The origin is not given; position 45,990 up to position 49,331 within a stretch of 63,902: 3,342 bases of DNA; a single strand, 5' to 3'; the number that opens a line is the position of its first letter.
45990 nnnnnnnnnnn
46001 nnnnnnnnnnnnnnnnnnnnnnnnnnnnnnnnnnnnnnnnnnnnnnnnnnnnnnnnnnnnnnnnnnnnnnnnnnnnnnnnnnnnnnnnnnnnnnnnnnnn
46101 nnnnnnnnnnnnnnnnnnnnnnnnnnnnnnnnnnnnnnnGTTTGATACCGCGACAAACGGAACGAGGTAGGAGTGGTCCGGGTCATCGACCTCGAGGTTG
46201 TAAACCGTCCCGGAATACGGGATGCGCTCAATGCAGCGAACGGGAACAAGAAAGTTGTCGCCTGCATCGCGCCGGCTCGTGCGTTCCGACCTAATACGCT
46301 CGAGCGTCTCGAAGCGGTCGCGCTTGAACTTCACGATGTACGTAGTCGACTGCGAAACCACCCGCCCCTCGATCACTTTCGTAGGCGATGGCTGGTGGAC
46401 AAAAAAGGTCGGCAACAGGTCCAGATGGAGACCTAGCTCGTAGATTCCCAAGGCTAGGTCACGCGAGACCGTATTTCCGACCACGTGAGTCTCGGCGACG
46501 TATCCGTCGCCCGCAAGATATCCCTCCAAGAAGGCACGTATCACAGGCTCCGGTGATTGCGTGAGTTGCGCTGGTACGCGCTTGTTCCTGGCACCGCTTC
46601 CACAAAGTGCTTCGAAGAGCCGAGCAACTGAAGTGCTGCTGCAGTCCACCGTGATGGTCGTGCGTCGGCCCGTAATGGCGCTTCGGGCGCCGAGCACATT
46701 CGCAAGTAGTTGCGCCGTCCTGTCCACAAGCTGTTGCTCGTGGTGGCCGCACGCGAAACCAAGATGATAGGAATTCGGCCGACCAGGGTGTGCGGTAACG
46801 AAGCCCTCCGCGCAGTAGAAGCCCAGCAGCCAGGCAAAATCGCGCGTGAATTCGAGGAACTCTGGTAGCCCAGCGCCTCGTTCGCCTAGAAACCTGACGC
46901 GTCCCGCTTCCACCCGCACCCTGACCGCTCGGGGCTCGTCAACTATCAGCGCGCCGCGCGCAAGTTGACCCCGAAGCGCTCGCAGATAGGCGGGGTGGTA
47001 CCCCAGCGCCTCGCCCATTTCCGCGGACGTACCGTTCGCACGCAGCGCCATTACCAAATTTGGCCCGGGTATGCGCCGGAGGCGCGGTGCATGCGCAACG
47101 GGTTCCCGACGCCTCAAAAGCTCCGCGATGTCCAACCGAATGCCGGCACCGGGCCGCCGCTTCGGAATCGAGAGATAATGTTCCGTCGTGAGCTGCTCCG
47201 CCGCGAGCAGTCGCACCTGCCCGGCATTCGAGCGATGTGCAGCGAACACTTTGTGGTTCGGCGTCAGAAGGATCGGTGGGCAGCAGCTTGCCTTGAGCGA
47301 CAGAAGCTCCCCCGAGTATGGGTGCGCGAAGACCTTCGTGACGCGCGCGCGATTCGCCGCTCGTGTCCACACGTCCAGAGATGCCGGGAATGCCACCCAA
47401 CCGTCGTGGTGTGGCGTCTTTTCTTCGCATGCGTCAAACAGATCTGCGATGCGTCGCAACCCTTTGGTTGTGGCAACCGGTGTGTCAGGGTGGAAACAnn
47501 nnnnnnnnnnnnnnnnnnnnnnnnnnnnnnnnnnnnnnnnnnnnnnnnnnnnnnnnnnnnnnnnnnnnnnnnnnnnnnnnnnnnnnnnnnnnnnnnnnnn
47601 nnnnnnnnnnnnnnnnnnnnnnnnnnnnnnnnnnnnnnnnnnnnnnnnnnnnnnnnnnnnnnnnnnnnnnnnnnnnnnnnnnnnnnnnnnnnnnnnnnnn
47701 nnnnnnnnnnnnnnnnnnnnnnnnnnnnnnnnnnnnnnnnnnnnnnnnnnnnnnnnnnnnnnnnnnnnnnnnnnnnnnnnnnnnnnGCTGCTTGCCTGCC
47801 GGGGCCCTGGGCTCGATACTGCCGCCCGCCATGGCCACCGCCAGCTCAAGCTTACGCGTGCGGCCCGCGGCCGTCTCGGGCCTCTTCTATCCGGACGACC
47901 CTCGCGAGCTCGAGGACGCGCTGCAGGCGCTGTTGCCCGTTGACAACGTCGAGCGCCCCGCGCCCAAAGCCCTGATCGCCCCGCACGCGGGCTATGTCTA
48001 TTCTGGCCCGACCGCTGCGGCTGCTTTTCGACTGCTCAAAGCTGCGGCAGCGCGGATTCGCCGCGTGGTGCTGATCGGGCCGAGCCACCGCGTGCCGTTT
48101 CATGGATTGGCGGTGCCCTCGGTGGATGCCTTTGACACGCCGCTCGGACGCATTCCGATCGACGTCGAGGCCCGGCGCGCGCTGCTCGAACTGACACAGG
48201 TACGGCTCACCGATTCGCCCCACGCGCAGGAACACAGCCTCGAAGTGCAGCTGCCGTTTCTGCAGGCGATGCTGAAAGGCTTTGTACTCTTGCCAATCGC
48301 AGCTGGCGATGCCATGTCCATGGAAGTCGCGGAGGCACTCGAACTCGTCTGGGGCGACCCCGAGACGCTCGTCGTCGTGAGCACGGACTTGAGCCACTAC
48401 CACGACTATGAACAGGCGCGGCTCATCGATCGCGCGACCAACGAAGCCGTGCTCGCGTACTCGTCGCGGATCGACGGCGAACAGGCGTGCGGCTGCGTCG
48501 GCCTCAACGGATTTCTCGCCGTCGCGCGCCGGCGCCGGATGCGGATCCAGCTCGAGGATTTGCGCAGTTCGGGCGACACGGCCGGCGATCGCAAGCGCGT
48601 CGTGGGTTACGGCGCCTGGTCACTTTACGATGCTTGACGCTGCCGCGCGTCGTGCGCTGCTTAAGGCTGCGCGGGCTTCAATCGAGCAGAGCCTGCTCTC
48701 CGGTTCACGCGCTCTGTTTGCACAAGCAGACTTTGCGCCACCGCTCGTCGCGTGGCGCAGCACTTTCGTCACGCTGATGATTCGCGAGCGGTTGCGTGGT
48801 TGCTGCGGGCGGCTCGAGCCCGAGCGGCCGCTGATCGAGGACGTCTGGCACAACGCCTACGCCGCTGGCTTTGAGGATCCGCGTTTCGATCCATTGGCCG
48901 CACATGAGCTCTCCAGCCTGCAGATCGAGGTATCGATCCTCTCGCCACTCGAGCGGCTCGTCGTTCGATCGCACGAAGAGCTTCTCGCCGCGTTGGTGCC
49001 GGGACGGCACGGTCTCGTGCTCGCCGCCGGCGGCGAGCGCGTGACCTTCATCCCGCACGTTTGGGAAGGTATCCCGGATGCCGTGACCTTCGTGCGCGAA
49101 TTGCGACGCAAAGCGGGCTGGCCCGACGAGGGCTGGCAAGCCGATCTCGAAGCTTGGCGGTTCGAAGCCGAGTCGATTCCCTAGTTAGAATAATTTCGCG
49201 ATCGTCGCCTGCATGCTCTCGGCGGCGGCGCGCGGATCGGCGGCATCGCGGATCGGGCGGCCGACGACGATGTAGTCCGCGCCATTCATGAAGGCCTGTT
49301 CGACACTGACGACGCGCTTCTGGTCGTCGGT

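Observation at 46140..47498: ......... intein inserted inside the CX3CX2C iron-sulfur motif of the AmmeMemoRadiSam radical SAM enzyme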

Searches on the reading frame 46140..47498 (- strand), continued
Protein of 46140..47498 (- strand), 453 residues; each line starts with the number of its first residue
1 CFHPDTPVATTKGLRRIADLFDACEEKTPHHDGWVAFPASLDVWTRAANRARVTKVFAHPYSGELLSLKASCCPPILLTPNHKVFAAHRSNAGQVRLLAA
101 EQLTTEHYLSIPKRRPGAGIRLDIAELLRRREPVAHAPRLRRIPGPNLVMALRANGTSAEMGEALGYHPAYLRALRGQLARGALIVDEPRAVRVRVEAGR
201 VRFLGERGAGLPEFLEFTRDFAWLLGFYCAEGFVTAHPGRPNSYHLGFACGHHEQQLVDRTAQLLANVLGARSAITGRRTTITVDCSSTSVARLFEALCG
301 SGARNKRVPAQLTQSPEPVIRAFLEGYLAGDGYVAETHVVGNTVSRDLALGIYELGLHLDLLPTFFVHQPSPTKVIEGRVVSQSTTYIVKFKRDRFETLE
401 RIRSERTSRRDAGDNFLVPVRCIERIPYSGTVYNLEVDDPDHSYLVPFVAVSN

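Call 56: search_protein_families(library=ncbifam, proteins=[P0320, P0322, P0325, P0289, P0317, P0338, P0373, P0374, P0346, P0290], max_evalue=1e-15)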
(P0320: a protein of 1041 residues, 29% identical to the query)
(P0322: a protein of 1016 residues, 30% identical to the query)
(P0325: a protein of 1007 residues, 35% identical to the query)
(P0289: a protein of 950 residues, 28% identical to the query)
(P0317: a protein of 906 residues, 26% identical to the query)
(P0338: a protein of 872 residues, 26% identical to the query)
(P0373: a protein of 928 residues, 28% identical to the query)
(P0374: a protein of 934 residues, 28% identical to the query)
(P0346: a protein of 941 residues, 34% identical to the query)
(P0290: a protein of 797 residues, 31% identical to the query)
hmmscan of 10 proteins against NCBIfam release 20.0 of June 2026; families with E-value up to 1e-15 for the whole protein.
P0320 (1041 aa): 2 families
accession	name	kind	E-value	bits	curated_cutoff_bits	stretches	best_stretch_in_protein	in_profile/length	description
NF011491.0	PRK14898.1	equivalog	6.9e-20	70.7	783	0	97-357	124-361/860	DNA-directed RNA polymerase subunit A''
NF045703.1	rSAM_Tes_intein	exception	5.2e-17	60.9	1700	0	231-468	365-613/1040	tetraether lipid synthase Tes, intein-containing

P0322 (1016 aa): 2 families
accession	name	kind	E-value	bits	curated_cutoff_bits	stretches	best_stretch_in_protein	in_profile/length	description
NF011491.0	PRK14898.1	equivalog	3.1e-22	78.5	783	0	228-402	243-410/860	DNA-directed RNA polymerase subunit A''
NF045703.1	rSAM_Tes_intein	exception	2.7e-19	68.5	1700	0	726-960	360-596/1040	tetraether lipid synthase Tes, intein-containing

P0325 (1007 aa): 0 families

P0289 (950 aa): 4 families
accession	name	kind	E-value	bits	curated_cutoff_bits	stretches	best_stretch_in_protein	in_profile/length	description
TIGR04072.2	rSAM_ladder_B12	equivalog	2e-20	72.9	360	0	661-844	203-383/443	lipid biosynthesis B12-binding/radical SAM protein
TIGR03471.1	HpnJ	equivalog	9e-19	67.7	577.6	0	50-242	58-246/472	hopanoid biosynthesis associated radical SAM protein HpnJ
TIGR04013.1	B12_SAM_MJ_1487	hypoth_equivalog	1.1e-17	63.9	251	0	59-209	43-169/382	TIGR04013 family B12-binding domain/radical SAM domain-containing protein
NF011303.0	PRK14715.1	equivalog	2e-17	61.7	1585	1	232-524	949-1228/1627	DNA-directed DNA polymerase II large subunit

P0317 (906 aa): 12 families
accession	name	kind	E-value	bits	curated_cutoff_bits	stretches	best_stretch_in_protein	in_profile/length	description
TIGR03471.1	HpnJ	equivalog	7.4e-35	120.7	577.6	1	648-841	221-412/472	hopanoid biosynthesis associated radical SAM protein HpnJ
TIGR02026.1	BchE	equivalog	4.1e-29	101.8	481.35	1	14-188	22-210/497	magnesium-protoporphyrin IX monomethyl ester anaerobic oxidative cyclase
TIGR04013.1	B12_SAM_MJ_1487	hypoth_equivalog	7.3e-29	100.8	251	1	17-190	13-169/382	TIGR04013 family B12-binding domain/radical SAM domain-containing protein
NF045703.1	rSAM_Tes_intein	exception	5.2e-25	87.4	1700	1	215-637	204-613/1040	tetraether lipid synthase Tes, intein-containing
TIGR04479.1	bcpD_PhpK_rSAM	subfamily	2.1e-24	85.8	600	0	646-798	261-413/504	PhpK family radical SAM P-methyltransferase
TIGR04072.2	rSAM_ladder_B12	equivalog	2.8e-23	82.3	360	0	8-188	12-196/443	lipid biosynthesis B12-binding/radical SAM protein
NF050148.1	rSAM_ApyD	equivalog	2.2e-21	75.9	750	0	39-189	69-216/645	RiPP biosynthesis radical SAM protein ApyD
TIGR04014.1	B12_SAM_MJ_0865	equivalog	7.7e-19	67.8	360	0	647-819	182-361/434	methyl-coenzyme M reductase glutamine C-methyltransferase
NF033070.1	rSAM_AprD4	equivalog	9.2e-19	67.6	500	0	640-825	212-399/456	AprD4 family radical SAM diol-dehydratase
TIGR04367.1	HpnR_B12_rSAM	equivalog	1.2e-18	67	650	1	12-214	20-231/490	hopanoid C-3 methylase HpnR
TIGR04385.1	B12_rSAM_cofa1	equivalog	2.3e-17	63.3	450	0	634-778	204-348/438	B12 lower ligand biosynthesis radical SAM protein BzaD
TIGR04295.1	B12_rSAM_oligo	hypoth_equivalog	5.4e-16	58.3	400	0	13-188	24-216/422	TIGR04295 family B12-binding domain-containing radical SAM protein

P0338 (872 aa): 15 families
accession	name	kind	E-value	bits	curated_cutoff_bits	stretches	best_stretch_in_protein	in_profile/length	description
TIGR03471.1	HpnJ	equivalog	2.7e-53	181.5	577.6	2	635-815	213-390/472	hopanoid biosynthesis associated radical SAM protein HpnJ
NF050148.1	rSAM_ApyD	equivalog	6.6e-38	130.5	750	1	630-811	210-392/645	RiPP biosynthesis radical SAM protein ApyD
NF038361.1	rSAM_Sden_1168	equivalog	8.1e-34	117.1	575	1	639-812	301-473/560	Sden_1168 family B12-binding radical SAM P-methyltransferase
TIGR02026.1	BchE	equivalog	1e-31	110.4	481.35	1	632-851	207-426/497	magnesium-protoporphyrin IX monomethyl ester anaerobic oxidative cyclase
NF045703.1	rSAM_Tes_intein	exception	3.7e-31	107.8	1700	1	227-726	218-702/1040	tetraether lipid synthase Tes, intein-containing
TIGR04072.2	rSAM_ladder_B12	equivalog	8.8e-29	100.4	360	0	633-787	194-346/443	lipid biosynthesis B12-binding/radical SAM protein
TIGR04013.1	B12_SAM_MJ_1487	hypoth_equivalog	1.8e-28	99.5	251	1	17-214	11-190/382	TIGR04013 family B12-binding domain/radical SAM domain-containing protein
TIGR04479.1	bcpD_PhpK_rSAM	subfamily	2.4e-27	95.5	600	1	630-789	252-408/504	PhpK family radical SAM P-methyltransferase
TIGR04014.1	B12_SAM_MJ_0865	equivalog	1.3e-23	83.5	360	1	633-835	174-380/434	methyl-coenzyme M reductase glutamine C-methyltransferase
TIGR04385.1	B12_rSAM_cofa1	equivalog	2.6e-23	82.9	450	1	630-788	206-362/438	B12 lower ligand biosynthesis radical SAM protein BzaD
NF033070.1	rSAM_AprD4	equivalog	1.3e-22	80.3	500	1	635-844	213-423/456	AprD4 family radical SAM diol-dehydratase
TIGR03975.1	rSAM_ocin_1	subfamily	2.7e-22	79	281.85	0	70-190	144-281/606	RiPP maturation radical SAM C-methyltransferase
TIGR04367.1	HpnR_B12_rSAM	equivalog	2.1e-18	66.2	650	0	633-866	200-430/490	hopanoid C-3 methylase HpnR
NF033712.0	B12_rSAM_KedN5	subfamily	1.1e-16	60.2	700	0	32-195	38-216/624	KedN5 family methylcobalamin-dependent radical SAM C-methyltransferase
NF011303.0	PRK14715.1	equivalog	5.8e-16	56.8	1585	1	384-503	1118-1232/1627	DNA-directed DNA polymerase II large subunit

P0373 (928 aa): 3 families
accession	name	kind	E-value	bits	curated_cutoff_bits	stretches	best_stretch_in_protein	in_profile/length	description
TIGR04479.1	bcpD_PhpK_rSAM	subfamily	6.7e-23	80.8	600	0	664-822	271-426/504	PhpK family radical SAM P-methyltransferase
TIGR02026.1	BchE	equivalog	2.5e-21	76.1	481.35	0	654-825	214-385/497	magnesium-protoporphyrin IX monomethyl ester anaerobic oxidative cyclase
TIGR03471.1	HpnJ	equivalog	1.8e-19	70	577.6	1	657-827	222-387/472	hopanoid biosynthesis associated radical SAM protein HpnJ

P0374 (934 aa): 13 families
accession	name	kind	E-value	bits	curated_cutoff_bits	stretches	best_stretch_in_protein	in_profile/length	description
TIGR03471.1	HpnJ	equivalog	7.6e-59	199.8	577.6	2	679-932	219-468/472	hopanoid biosynthesis associated radical SAM protein HpnJ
TIGR02026.1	BchE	equivalog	1.1e-43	149.8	481.35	2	602-874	145-407/497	magnesium-protoporphyrin IX monomethyl ester anaerobic oxidative cyclase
TIGR04013.1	B12_SAM_MJ_1487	hypoth_equivalog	8.9e-32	110.4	251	1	32-210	16-173/382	TIGR04013 family B12-binding domain/radical SAM domain-containing protein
TIGR04479.1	bcpD_PhpK_rSAM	subfamily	3.1e-28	98.4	600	1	683-834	265-413/504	PhpK family radical SAM P-methyltransferase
NF050148.1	rSAM_ApyD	equivalog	4.8e-28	97.9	750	1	659-853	203-394/645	RiPP biosynthesis radical SAM protein ApyD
TIGR04385.1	B12_rSAM_cofa1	equivalog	1.1e-26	94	450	1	677-826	214-361/438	B12 lower ligand biosynthesis radical SAM protein BzaD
TIGR04072.2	rSAM_ladder_B12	equivalog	4.9e-25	88.1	360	1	679-860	201-380/443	lipid biosynthesis B12-binding/radical SAM protein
NF038361.1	rSAM_Sden_1168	equivalog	3e-24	85.5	575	0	666-861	286-482/560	Sden_1168 family B12-binding radical SAM P-methyltransferase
TIGR04367.1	HpnR_B12_rSAM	equivalog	8.3e-23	80.7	650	0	676-865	204-384/490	hopanoid C-3 methylase HpnR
TIGR04295.1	B12_rSAM_oligo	hypoth_equivalog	1.1e-20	73.7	400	0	2-207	1-219/422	TIGR04295 family B12-binding domain-containing radical SAM protein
TIGR03975.1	rSAM_ocin_1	subfamily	5.8e-18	64.7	281.85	0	680-823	286-424/606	RiPP maturation radical SAM C-methyltransferase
TIGR04014.1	B12_SAM_MJ_0865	equivalog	4.2e-17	62.1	360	0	742-854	249-360/434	methyl-coenzyme M reductase glutamine C-methyltransferase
NF033070.1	rSAM_AprD4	equivalog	7.6e-17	61.3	500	0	703-859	241-397/456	AprD4 family radical SAM diol-dehydratase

P0346 (941 aa): 0 families

P0290 (797 aa): 1 family
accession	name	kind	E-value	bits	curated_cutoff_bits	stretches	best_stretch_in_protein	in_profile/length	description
NF045703.1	rSAM_Tes_intein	exception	6e-17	60.7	1700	0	57-379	215-512/1040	tetraether lipid synthase Tes, intein-containing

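Call 60: find_related_loci(query=A1, collection=viral_contigs, flank=3000)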
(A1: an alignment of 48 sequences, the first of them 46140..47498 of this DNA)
Query A1 (453 aa) in viral_contigs; peptide patterns used: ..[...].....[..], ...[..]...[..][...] (x = any residue, [..] = any of these).
316 stretches matched a pattern; 151 encode a relative of the query (tblastn E <= 1e-3); the best 80 are kept; 80 distinct loci.
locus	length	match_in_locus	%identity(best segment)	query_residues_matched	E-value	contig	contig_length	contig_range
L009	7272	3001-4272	26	1-453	4e-26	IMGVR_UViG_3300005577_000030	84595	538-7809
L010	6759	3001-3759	31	206-448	2e-26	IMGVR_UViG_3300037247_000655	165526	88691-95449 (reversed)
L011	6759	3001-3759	31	206-448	2e-26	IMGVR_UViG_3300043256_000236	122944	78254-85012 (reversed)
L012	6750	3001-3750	30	211-453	1e-22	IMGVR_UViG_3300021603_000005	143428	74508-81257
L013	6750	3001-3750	30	211-453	1e-22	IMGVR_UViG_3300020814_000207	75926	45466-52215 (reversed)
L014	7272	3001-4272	26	1-453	3e-22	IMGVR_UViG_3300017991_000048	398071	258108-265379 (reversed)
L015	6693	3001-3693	30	205-453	8e-22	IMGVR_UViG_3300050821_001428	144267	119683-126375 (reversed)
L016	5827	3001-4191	24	1-445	2e-21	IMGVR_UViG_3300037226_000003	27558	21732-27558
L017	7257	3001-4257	21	1-453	6e-21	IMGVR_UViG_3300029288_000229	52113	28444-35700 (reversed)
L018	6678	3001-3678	29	212-453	3e-20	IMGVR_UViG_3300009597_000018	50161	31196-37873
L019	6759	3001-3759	29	206-453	3e-20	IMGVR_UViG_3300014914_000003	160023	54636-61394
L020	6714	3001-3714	30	183-439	2e-19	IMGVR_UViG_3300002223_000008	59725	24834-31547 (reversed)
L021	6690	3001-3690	26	211-453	4e-19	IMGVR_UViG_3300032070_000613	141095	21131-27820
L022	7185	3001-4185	22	1-453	5e-19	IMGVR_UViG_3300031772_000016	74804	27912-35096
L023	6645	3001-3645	28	220-453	6e-19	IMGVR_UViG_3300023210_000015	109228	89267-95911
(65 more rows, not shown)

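Call 64: find_encoding_contigs(protein=P0006, flank=2000, max_places=2)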
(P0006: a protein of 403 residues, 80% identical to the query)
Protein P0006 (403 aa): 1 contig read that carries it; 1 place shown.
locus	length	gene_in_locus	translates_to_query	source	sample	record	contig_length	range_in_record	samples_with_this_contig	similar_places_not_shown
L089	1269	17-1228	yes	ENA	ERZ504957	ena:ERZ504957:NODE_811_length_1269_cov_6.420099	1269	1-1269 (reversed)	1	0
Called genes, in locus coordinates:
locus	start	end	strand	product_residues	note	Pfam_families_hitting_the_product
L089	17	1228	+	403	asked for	PF14528:LAGLIDADG_3 (faint)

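Call 65: find_encoding_contigs(protein=P0002, flank=5000, max_places=2)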
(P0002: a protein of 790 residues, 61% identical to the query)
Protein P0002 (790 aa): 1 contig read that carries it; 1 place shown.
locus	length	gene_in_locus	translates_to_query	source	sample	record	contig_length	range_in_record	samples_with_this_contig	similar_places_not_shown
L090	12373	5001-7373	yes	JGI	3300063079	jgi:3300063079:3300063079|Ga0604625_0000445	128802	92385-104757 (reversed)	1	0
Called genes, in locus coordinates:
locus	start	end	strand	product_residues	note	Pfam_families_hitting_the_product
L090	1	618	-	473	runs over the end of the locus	PF13517:FG-GAP_3 (faint), PF01839:FG-GAP (weak)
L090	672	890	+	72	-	-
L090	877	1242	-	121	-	-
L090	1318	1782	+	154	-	PF10825:DUF2752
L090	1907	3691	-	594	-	-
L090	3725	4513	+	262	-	PF02900:LigB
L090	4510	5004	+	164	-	PF01871:AMMECR1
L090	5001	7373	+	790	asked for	PF14890:Intein_splicing, PF14528:LAGLIDADG_3 (faint), PF04055:Radical_SAM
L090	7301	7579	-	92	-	-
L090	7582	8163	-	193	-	-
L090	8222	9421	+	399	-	PF01839:FG-GAP (faint), PF13517:FG-GAP_3 (weak)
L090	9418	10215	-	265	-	PF03476:MOSC_N, PF03473:MOSC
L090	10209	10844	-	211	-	PF11617:Cu-binding_MopE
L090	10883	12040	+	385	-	PF04055:Radical_SAM, PF13353:Fer4_12 (faint), PF13186:SPASM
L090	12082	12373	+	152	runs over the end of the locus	-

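Call 69: search_protein_families(library=ncbifam, proteins=[P0231, P0239, P0243], max_evalue=1e-8)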
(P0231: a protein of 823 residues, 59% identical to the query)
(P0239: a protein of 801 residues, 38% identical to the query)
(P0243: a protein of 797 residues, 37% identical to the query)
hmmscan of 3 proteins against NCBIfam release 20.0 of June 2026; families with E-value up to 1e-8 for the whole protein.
P0231 (823 aa): 5 families
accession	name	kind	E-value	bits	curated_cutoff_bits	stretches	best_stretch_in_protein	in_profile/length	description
TIGR04337.1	AmmeMemoSam_rS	hypoth_equivalog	1.6e-183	609.4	220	2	551-821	81-349/349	AmmeMemoRadiSam system radical SAM enzyme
NF045703.1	rSAM_Tes_intein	exception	8.6e-15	53.6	1700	1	91-556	146-611/1040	tetraether lipid synthase Tes, intein-containing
TIGR02493.1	PFLA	equivalog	9e-13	48.1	231.75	1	566-705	47-184/235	pyruvate formate-lyase-activating protein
TIGR04041.1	activase_YjjW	hypoth_equivalog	5.6e-11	42.4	250.2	1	602-721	123-240/276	YjjW family glycine radical enzyme activase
TIGR02494.1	PFLE_PFLC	subfamily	3.2e-10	39.8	174.35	1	593-720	129-255/293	glycyl-radical enzyme activating protein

P0239 (801 aa): 16 families
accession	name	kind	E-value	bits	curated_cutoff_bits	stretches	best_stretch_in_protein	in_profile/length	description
TIGR04337.1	AmmeMemoSam_rS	hypoth_equivalog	2.9e-78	263.2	220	2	555-796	84-328/349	AmmeMemoRadiSam system radical SAM enzyme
NF045703.1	rSAM_Tes_intein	exception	6e-27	93.9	1700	1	77-623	139-675/1040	tetraether lipid synthase Tes, intein-containing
NF011303.0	PRK14715.1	equivalog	3.8e-24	83.9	1585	1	156-497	968-1290/1627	DNA-directed DNA polymerase II large subunit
TIGR04041.1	activase_YjjW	hypoth_equivalog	5.1e-15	55.6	250.2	1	573-744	89-262/276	YjjW family glycine radical enzyme activase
TIGR02493.1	PFLA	equivalog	7.8e-14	51.6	231.75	1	584-710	60-187/235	pyruvate formate-lyase-activating protein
NF011418.0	PRK14845.1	equivalog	1e-13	50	756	1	93-478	23-288/1049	translation initiation factor IF-2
NF048010.1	SfplDhtActHpsHDes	equivalog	1.1e-12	47.4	430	1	567-715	110-258/298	(2S)-3-sulfopropanediol dehydratase activating enzyme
TIGR02494.1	PFLE_PFLC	subfamily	1.6e-12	47.3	174.35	1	554-710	89-243/293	glycyl-radical enzyme activating protein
NF011491.0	PRK14898.1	equivalog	7.1e-12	44.2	783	1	146-496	139-405/860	DNA-directed RNA polymerase subunit A''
NF033719.1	ind_deCO2_activ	equivalog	8.9e-11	41.6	425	1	548-710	90-249/302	indoleacetate decarboxylase activase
NF011287.0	PRK14698.1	equivalog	1.1e-10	40.2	1238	0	299-458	376-528/1017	V-type ATP synthase subunit A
TIGR04395.1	cutC_activ_rSAM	equivalog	9.3e-10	38.3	360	1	551-709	92-248/309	choline TMA-lyase-activating enzyme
NF008356.0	PRK11145.1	equivalog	9.3e-10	38.2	375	1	580-748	58-241/246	pyruvate formate lyase 1-activating protein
TIGR01445.1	intein_Nterm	domain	1.9e-09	38.4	24.5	1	94-180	1-83/83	intein N-terminal splicing region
NF033717.2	HPDL_rSAM_activ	equivalog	3.8e-09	36.2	420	0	550-710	93-252/311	4-hydroxyphenylacetate decarboxylase activase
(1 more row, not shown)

P0243 (797 aa): 7 families
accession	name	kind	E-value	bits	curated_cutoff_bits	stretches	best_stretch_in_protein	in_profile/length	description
TIGR04337.1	AmmeMemoSam_rS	hypoth_equivalog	2.4e-85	286.5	220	2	543-792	85-335/349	AmmeMemoRadiSam system radical SAM enzyme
NF045703.1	rSAM_Tes_intein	exception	3.5e-18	64.8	1700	1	134-601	215-670/1040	tetraether lipid synthase Tes, intein-containing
NF011303.0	PRK14715.1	equivalog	2.8e-17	61.2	1585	1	148-474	969-1281/1627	DNA-directed DNA polymerase II large subunit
NF011418.0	PRK14845.1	equivalog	2.7e-10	38.7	756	0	129-479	70-303/1049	translation initiation factor IF-2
NF011287.0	PRK14698.1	equivalog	5.2e-10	38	1238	1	299-445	387-529/1017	V-type ATP synthase subunit A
TIGR02493.1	PFLA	equivalog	7.1e-10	38.6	231.75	0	543-691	34-183/235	pyruvate formate-lyase-activating protein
TIGR04041.1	activase_YjjW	hypoth_equivalog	8.8e-10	38.4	250.2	0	574-722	109-254/276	YjjW family glycine radical enzyme activase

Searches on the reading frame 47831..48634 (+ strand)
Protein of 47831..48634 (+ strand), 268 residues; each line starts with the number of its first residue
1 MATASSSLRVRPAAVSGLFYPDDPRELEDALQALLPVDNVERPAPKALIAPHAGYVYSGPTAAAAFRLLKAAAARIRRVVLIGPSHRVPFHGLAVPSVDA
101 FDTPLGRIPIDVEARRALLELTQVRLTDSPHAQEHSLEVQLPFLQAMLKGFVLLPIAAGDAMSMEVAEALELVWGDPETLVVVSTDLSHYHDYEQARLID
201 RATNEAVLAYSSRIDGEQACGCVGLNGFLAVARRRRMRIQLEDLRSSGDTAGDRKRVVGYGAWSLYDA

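Call 26: search_protein_families(library=ncbifam, proteins=[window:47831-48634:+], max_evalue=0.00001)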
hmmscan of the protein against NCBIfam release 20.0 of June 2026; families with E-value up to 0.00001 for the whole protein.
seq(268 aa): 2 families
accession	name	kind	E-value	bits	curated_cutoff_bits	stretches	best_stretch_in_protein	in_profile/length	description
TIGR04336.1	AmmeMemoSam_B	hypoth_equivalog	1.3e-73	247.5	26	1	11-263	1-268/270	AmmeMemoRadiSam system protein B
NF001987.0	PRK00782.1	equivalog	1.8e-44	152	295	1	10-262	2-262/267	MEMO1 family protein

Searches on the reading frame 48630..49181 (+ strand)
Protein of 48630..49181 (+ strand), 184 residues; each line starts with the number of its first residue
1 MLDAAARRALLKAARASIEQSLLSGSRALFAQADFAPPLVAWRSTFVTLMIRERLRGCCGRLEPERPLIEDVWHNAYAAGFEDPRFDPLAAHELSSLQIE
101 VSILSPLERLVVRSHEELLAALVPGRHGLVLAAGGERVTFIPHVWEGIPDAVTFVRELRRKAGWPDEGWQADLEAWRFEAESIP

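Call 26: search_protein_families(library=ncbifam, proteins=[window:48630-49181:+], max_evalue=0.00001)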
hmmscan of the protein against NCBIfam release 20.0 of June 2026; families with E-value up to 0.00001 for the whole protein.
seq(184 aa): 3 families
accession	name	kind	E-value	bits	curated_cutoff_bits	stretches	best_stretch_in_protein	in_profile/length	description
TIGR04335.1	AmmeMemoSam_A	hypoth_equivalog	2.6e-51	173.5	99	1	9-182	2-174/175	AmmeMemoRadiSam system protein A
TIGR00296.1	TIGR00296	hypoth_equivalog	1.7e-27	96.4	91.05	1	10-181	12-186/200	TIGR00296 family protein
NF002000.0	PRK00801.1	equivalog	1.8e-25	89.2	273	1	4-181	6-182/201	hypothetical protein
